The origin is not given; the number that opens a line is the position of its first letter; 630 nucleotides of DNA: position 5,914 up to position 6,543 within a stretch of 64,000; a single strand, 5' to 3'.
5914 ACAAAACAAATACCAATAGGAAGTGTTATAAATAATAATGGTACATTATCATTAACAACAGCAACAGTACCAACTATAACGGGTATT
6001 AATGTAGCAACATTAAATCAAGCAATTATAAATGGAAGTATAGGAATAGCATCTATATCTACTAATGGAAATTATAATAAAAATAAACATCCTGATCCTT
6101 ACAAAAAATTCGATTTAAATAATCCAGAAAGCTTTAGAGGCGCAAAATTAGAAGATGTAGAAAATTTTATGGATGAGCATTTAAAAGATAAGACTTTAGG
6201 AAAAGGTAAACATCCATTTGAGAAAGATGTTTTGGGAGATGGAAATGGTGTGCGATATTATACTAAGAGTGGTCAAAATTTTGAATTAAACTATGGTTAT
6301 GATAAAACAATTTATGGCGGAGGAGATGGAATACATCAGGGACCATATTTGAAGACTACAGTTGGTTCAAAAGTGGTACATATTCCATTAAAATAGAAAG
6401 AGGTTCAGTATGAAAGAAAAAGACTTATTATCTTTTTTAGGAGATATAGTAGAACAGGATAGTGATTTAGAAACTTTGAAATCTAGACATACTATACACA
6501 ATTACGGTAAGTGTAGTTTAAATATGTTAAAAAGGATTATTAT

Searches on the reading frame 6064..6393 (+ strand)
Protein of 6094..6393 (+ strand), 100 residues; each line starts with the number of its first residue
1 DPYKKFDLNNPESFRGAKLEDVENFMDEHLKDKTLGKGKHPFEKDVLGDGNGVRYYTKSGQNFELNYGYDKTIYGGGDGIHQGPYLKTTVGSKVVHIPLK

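Call 35: search_protein_representatives(alignment_id=A2)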
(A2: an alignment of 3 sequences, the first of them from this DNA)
Query: 3 sequences, 108 profile positions. Proteins with E-value up to 0.001 (for the whole library): 73; up to 1e-10: 30; up to 1e-30: 3. The best 73 are listed.
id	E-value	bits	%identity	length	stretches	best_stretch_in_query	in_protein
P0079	2.3e-54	198.5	-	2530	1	1-108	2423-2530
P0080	3.8e-41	156.0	-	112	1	4-108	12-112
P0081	3.2e-33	130.5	-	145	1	3-108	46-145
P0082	4.4e-26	107.5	-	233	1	3-108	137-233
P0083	1.4e-21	93.1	-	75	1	38-108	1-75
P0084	6.0e-21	91.0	-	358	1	11-108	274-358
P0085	2.9e-20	88.8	-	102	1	10-108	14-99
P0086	1.4e-18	83.3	-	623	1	12-108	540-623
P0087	1.9e-18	82.9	-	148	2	13-107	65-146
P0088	5.6e-18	81.4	-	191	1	12-108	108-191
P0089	6.8e-18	81.1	-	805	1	12-108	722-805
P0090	6.9e-18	81.1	-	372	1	4-107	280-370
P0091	2.0e-17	79.6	-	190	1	6-107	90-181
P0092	4.6e-17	78.5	-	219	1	12-107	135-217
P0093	6.3e-17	78.0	-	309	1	14-107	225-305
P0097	1.8e-16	76.5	-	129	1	12-108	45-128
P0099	6.6e-16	74.8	-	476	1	13-108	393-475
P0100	1.1e-14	70.8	-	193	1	16-107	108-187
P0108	3.9e-11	59.4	-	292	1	16-107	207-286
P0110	1.4e-10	57.6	-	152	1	7-108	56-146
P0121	7.7e-08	48.8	-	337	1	13-107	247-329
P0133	1.1e-05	41.9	-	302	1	16-107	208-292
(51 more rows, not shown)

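Call 39: search_protein_families(library=pfam, proteins=[P0084, P0086, P0090, P0091, P0093, P0099, P0108, P0110, P0121, P0133], max_evalue=0.1)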
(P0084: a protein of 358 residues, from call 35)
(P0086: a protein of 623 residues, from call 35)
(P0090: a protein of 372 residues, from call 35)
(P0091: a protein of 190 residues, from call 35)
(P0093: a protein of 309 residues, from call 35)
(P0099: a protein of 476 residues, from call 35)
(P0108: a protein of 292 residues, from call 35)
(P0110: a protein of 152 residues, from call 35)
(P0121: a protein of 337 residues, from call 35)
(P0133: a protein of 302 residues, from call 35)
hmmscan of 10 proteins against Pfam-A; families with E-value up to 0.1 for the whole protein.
P0084 (358 aa): 1 family
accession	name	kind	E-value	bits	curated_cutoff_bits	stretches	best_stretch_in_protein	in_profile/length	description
PF12699.13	phiKZ_IP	-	0.0007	19.3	27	1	123-176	94-147/387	phiKZ-like phage internal head proteins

P0086 (623 aa): 0 families

P0090 (372 aa): 1 family
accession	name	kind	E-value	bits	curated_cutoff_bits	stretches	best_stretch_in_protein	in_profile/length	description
PF17019.10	DUF5096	-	0.05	13.9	27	1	38-132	34-117/192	Domain of unknown function (DUF5096)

P0091 (190 aa): 1 family
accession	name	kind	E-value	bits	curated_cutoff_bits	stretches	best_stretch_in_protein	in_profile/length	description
PF04233.19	Phage_Mu_F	-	1.4e-05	26.2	29.6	1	2-30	81-110/112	Phage Mu protein F like protein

P0093 (309 aa): 0 families

P0099 (476 aa): 1 family
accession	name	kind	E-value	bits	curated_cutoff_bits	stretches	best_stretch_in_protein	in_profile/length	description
PF04740.18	LXG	-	0.044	14.1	26.5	1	8-197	4-189/202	LXG domain of WXG superfamily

P0108 (292 aa): 2 families
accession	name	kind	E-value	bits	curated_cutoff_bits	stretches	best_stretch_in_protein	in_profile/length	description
PF03527.20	RHS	-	7.7e-05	22.9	27.9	1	32-62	3-33/38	RHS protein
PF25023.1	TEN_YD-shell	-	8e-05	21.3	50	1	32-131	791-891/909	Teneurin YD-shell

P0110 (152 aa): 0 families

P0121 (337 aa): 0 families

P0133 (302 aa): 0 families

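Call 46: find_encoding_contigs(protein=P0079, flank=10000, max_places=5)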
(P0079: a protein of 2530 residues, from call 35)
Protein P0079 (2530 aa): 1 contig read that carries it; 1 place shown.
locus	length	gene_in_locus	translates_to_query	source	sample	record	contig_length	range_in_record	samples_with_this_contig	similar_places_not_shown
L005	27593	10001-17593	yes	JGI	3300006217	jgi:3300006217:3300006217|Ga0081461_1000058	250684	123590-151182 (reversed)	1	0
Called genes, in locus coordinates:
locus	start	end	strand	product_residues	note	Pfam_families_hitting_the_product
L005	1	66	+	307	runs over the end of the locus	-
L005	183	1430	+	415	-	PF11104:PilM_2 (faint), PF02491:SHS2_FTSA, PF14450:FtsA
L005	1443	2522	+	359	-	PF00091:Tubulin, PF12327:FtsZ_C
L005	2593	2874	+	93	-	-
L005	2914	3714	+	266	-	PF03419:Peptidase_U4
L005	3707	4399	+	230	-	PF04542:Sigma70_r2, PF04545:Sigma70_r4, PF01381:HTH_3 (weak)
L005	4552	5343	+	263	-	PF00106:adh_short, PF08659:KR, PF23441:SDR, PF13561:adh_short_C2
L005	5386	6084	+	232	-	-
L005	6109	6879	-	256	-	PF04542:Sigma70_r2, PF04539:Sigma70_r3, PF04545:Sigma70_r4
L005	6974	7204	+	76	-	PF05239:PRC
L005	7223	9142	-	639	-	PF17425:Arylsulfotran_N, PF05935:Arylsulfotrans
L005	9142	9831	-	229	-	PF01327:Pep_deformylase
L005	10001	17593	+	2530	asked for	PF20148:DUF6531, PF25023:TEN_YD-shell, PF05593:RHS_repeat (weak), PF25023:TEN_YD-shell, PF05593:RHS_repeat (weak), PF25023:TEN_YD-shell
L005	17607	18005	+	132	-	-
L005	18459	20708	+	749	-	PF05593:RHS_repeat (faint), PF25023:TEN_YD-shell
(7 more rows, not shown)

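Call 49: predict_structure(alignment_id=A5)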
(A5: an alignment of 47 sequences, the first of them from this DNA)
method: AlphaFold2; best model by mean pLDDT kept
length: 100 residues; sequences in the alignment: 47
mean_pLDDT: 86.8   pTM: 0.78
mean pLDDT of the five models: 86.8, 85.2, 84.6, 84.1, 83.1
residues with pLDDT >= 90: 58; 70-90: 28; 50-70: 14; < 50: 0
segments of 3 or more residues with pLDDT < 50: none
pLDDT, mean of each block of 10 residues (from residue 1): 83 95 94 80 92 93 89 62 89 93
secondary structure, 60 per line:
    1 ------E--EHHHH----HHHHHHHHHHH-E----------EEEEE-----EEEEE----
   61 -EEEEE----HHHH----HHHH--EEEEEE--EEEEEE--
elements in order: H11-14 H19-29 E42-46 E52-56 E62-66 H71-74 H79-82 E85-90 E93-98

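Call 54: search_solved_structures(query=A5, max_evalue=10)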
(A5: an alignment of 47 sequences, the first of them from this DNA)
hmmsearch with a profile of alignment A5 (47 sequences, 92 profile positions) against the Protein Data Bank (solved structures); distinct sequences matched with E-value up to 10: 12.
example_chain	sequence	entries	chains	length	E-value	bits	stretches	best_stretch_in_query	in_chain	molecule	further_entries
7ood_e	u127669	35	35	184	0.0094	19.4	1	32-85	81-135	50S ribosomal protein L6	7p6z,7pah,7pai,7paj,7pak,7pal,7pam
9h91_G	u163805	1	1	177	0.058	16.9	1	32-69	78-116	50S ribosomal protein L6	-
9hig_g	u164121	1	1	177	0.12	15.9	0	22-52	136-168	Large ribosomal subunit protein uL6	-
8rd8_GR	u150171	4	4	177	0.2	15.2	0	33-78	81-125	Large ribosomal subunit protein uL6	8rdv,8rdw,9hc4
4v61_BI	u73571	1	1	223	0.23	15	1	27-82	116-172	Ribosomal Protein L6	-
8fmw_AH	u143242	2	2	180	0.29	14.7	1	32-78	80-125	50S ribosomal protein L6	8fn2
4v4v_BE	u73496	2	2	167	0.84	13.2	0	33-68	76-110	50S ribosomal protein L6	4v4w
5wdt_G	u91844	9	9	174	0.92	13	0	33-68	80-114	50S ribosomal protein L6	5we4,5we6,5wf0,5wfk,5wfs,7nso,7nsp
6hrm_F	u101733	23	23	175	0.93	13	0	33-68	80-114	50S ribosomal protein L6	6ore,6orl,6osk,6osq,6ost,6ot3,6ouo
6o8w_G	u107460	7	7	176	1.3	12.5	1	32-64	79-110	50S ribosomal protein L6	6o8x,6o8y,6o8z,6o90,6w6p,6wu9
7qe5_B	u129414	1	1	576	2.2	11.8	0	33-73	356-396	Megabody3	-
7nhn_K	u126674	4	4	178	2.9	11.4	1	26-64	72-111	50S ribosomal protein L6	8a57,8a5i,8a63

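Call 56: search_protein_families(library=pfam, alignment_id=A5, max_evalue=1)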
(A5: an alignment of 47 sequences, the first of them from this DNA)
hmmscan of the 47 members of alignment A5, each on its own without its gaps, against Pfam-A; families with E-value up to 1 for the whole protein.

A. member 1, seq(100 aa): 0 families

B. families by the number of members that match (of 47 scanned): 9 families
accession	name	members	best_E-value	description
PF13496.11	DUF4120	3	0.0094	Domain of unknown function (DUF4120)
PF03793.24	PASTA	2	0.049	PASTA domain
PF23768.1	DUF7167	1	0.053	Domain of unknown function (DUF7167)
PF10708.14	DUF2510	1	0.15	Protein of unknown function (DUF2510)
PF22693.1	MACPF_1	1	0.16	Fungal MACPF-like domain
PF02563.21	Poly_export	1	0.16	Polysaccharide biosynthesis/export protein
PF14310.12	Fn3-like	1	0.18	Fibronectin type III-like domain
PF21053.3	BFA1_C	1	0.23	Biogenesis factor required for ATP synthase 1, C-terminal domain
PF04939.17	RRS1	1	0.79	Ribosome biogenesis regulatory protein (RRS1)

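Call 62: fold_search(model_id=the predicted structure, library=pdb)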
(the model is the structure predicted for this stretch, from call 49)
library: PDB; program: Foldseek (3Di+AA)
matches with E <= 10: 391; with E <= 0.001: 0
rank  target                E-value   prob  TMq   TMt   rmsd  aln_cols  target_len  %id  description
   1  1ew4                  1.4e-01  0.47  0.31  0.29   8.3        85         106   16  CRYSTAL STRUCTURE OF ESCHERICHIA COLI CYAY PROTEIN REVEALS A NOVEL FOLD FOR THE FRATAXIN FAMILY (released 2000-08-09)
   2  9fct_B                4.5e-01  0.15  0.24  0.12   9.9        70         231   17  BtuJ1 - Bacteroides thetaiotaomicron B12 scavenging protein (released 2024-10-16)
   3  4jpd                  6.8e-01  0.13  0.24  0.22  10.1        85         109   10  The structure of CyaY from Burkholderia cenocepacia (released 2013-03-27)
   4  6ybp_L                8.1e-01  0.04  0.20  0.09  11.6        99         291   12  Propionyl-CoA carboxylase of Methylorubrum extorquens with bound CoA (released 2020-10-28)
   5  1f3g                  8.6e-01  0.08  0.21  0.16  13.2        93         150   15  THREE-DIMENSIONAL STRUCTURE OF THE ESCHERICHIA COLI PHOSPHOCARRIER PROTEIN III GLC (released 1993-10-31)
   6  3our_B                8.6e-01  0.08  0.22  0.17  12.9        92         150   12  Crystal structure of complex between EIIA and a novel pyruvate decarboxylase (released 2011-06-01)
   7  6npb_A                9.2e-01  0.13  0.19  0.06  11.3        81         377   12  X-ray crystal structure of TmpA, 2-trimethylaminoethylphosphonate hydroxylase, with Fe and 2OG (released 2019-03-06)
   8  8pn8_G                9.2e-01  0.06  0.20  0.13  10.8        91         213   13  Engineered glycolyl-CoA carboxylase (L100N variant) with bound CoA (released 2023-11-29)
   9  1ts9                  9.7e-01  0.07  0.19  0.19  11.9        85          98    8  Crystal Structure of the Archaeal Homolog of Human RNase P Protein Rpp29 from Archaeoglobus fulgidus (released 2004-10-12)
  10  8h0i_C                9.7e-01  0.07  0.18  0.15  13.6        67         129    9  Cryo-EM structure of APOBEC3G-Vif complex (released 2023-07-19)
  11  6ybp_G                9.7e-01  0.06  0.20  0.10  12.4        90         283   13  Propionyl-CoA carboxylase of Methylorubrum extorquens with bound CoA (released 2020-10-28)
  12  4qg5_A                1.2e+00  0.14  0.34  0.09   5.7        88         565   15  Crystal structure of phosphoglucomutase from Leishmania major at 3.5 angstrom resolution (released 2015-05-27)
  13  6ybp_I                1.2e+00  0.06  0.20  0.10  11.4        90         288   13  Propionyl-CoA carboxylase of Methylorubrum extorquens with bound CoA (released 2020-10-28)
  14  6ybp_K                1.2e+00  0.06  0.20  0.10  11.4        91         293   13  Propionyl-CoA carboxylase of Methylorubrum extorquens with bound CoA (released 2020-10-28)
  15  8szk_G                1.2e+00  0.04  0.18  0.13  12.9        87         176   11  The cryo-EM structure of PPP2R5A/HIV-1 Vif/CBFb/EloB/EloC complex (released 2024-06-05)
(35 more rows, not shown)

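Call 74: find_encoding_contigs(protein=P0082, flank=4000, max_places=3)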
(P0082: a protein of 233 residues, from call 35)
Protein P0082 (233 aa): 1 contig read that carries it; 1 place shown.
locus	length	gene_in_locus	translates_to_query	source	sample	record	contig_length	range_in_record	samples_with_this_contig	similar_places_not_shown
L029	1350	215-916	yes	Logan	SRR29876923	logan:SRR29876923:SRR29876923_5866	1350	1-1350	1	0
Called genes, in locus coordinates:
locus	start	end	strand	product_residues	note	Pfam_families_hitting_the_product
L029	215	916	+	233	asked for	-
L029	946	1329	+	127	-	-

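Call 79: search_protein_families(library=phrogs, proteins=[window:6094-6393:+, P0091, P0100, P0110], max_evalue=0.01)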
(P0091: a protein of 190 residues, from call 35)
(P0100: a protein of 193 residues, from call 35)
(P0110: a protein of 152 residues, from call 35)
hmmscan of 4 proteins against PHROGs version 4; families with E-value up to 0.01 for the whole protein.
seq(100 aa): 0 families

P0091 (190 aa): 3 families
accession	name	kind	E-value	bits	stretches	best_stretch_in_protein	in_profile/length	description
phrog_324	-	head and packaging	4.4e-08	33.6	1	2-33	280-316/624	head morphogenesis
phrog_4529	-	head and packaging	8.5e-05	23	1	2-33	247-286/533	minor head protein and DNA pilot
phrog_595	-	head and packaging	0.00076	19.9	1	2-31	264-294/513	head maturation protease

P0100 (193 aa): 0 families

P0110 (152 aa): 0 families

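Call 84: search_protein_families(library=ncbifam, alignment_id=A5, max_evalue=1)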
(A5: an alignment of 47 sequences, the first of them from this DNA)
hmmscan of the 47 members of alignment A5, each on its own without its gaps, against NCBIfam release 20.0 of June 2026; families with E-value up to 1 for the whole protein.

A. member 1, seq(100 aa): 0 families

B. families by the number of members that match (of 47 scanned): 6 families
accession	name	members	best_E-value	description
NF005812.0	PRK07678.1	1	0.018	aminotransferase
NF045479.1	FRAT_87_prot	1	0.026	FRAT-87 protein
NF008704.0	PRK11713.6-3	1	0.063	16S rRNA (uracil(1498)-N(3))-methyltransferase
TIGR03414.1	ABC_choline_bnd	1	0.14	choline ABC transporter substrate-binding protein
NF009068.0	PRK12403.1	1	0.15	aspartate aminotransferase family protein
NF052531.1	Strep_LiaS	1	0.24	envelope stress sensor histidine kinase LiaS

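Call 85: list_cluster_members(proteins=[P0085, P0088, P0097, P0099, P0086, P0108, P0056, P0054, P0033, P0030])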
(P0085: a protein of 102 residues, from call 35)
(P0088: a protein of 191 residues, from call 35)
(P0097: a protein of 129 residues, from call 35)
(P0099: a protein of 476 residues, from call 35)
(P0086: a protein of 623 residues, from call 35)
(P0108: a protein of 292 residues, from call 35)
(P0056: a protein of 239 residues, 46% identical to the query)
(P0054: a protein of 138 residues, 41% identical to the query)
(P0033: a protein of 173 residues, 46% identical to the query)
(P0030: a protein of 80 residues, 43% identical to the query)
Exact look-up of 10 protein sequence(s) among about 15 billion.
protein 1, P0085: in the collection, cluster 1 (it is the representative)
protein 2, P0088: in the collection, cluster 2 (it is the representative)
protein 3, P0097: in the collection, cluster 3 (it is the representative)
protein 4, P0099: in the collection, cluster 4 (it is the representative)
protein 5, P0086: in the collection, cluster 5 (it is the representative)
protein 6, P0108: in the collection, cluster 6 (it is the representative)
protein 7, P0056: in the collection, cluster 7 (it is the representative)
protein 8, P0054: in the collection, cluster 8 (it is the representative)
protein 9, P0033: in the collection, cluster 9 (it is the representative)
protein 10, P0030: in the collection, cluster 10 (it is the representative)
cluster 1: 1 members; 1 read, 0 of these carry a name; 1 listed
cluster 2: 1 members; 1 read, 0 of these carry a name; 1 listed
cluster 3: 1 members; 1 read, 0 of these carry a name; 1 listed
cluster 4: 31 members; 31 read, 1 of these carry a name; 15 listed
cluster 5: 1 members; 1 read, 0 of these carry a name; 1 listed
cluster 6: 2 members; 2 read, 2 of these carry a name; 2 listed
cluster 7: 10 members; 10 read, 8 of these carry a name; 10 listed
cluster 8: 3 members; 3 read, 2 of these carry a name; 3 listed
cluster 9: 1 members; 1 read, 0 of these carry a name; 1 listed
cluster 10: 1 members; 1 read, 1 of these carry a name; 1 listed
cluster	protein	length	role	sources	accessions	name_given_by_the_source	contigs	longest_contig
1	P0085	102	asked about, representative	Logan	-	-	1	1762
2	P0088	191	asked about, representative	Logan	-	-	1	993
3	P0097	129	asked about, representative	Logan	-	-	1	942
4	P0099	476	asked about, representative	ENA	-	-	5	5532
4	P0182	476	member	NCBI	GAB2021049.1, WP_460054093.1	hypothetical protein RyT2_01220 [Pseudolactococcus yaeyamensis]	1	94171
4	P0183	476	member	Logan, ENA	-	-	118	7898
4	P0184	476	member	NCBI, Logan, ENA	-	-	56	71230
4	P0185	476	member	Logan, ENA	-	-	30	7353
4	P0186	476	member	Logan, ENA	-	-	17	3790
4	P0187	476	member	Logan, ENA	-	-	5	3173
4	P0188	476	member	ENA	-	-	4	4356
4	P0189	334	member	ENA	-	-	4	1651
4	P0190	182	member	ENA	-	-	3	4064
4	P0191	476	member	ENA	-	-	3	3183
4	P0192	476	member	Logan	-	-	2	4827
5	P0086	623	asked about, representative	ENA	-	-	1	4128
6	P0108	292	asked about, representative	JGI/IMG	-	RHS repeat-associated protein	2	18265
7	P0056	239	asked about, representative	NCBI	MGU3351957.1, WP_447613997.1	RHS repeat-associated core domain-containing protein [Bacillus sp. M5A3_1b]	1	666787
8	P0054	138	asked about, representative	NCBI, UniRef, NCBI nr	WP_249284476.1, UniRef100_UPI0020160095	hypothetical protein [Luoshenia tenuis] | hypothetical protein n=1 Tax=Luoshenia tenuis TaxID=2763654 RepID=UPI0020160095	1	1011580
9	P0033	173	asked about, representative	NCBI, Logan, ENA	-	-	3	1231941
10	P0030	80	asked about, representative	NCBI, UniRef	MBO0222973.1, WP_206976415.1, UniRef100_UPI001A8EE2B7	hypothetical protein J0689_27220, partial [Vibrio parahaemolyticus] | hypothetical protein n=1 Tax=Vibrio parahaemolyticus TaxID=670 RepID=UPI001A8EE2B7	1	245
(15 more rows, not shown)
